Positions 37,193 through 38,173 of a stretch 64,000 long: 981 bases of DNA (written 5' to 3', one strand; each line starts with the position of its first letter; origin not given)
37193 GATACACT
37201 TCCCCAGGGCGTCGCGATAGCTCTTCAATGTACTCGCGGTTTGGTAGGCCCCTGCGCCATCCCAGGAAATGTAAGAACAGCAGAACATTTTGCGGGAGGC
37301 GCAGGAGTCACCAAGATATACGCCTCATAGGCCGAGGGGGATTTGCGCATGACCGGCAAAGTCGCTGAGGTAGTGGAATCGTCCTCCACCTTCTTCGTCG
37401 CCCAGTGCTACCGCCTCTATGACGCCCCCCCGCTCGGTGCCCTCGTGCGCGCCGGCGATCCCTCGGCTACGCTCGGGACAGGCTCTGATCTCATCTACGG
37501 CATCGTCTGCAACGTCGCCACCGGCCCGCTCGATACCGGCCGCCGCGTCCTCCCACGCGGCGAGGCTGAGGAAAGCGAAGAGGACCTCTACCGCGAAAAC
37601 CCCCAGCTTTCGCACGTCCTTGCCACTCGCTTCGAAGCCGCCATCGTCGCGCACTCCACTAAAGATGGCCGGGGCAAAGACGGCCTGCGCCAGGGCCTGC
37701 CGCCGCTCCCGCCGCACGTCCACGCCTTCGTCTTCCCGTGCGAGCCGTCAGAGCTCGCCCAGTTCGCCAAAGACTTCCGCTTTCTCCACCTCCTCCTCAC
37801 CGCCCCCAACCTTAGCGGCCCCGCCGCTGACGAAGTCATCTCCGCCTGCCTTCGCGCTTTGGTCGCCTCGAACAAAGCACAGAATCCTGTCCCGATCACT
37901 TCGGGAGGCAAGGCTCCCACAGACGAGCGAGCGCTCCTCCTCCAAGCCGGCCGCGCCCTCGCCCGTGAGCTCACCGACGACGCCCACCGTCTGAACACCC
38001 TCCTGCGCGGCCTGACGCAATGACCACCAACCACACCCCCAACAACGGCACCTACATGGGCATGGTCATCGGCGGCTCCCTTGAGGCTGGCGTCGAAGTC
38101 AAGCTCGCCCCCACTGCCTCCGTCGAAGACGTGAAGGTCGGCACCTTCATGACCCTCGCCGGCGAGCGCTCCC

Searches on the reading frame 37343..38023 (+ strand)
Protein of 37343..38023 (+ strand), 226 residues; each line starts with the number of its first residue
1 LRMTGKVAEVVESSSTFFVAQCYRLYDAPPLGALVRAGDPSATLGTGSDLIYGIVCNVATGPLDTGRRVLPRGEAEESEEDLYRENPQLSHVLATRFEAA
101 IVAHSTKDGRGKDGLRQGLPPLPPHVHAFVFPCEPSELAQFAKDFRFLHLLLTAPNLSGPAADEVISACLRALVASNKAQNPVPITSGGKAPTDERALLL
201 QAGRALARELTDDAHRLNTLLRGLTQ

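Call 5: search_protein_families(library=pfam, proteins=[window:37343-38023:+], max_evalue=0.1)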
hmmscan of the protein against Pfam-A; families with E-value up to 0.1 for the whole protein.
window:37343-38023:+ (226 aa): 1 family
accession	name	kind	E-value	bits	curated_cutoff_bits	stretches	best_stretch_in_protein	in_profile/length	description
PF09378.16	HAS-barrel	-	0.031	14.8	25.2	1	7-98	1-81/90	HAS barrel domain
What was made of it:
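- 37343..38023 (+): 226-aa protein conserved between NurA and HerA (weak HAS-barrel similarity). Its stop overlaps the herA start. Weak PF09378 hit, E 0.031 (call 5).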

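Call 6: search_protein_families(library=padloc, proteins=[window:37343-38023:+], max_evalue=0.1)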
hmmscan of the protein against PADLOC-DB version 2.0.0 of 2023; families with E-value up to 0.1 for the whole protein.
window:37343-38023:+ (226 aa): 0 families

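Call 8: search_protein_families(library=ncbifam, proteins=[window:37343-38023:+], max_evalue=0.1)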
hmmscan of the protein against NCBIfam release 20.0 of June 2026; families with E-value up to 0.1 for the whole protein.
window:37343-38023:+ (226 aa): 0 families
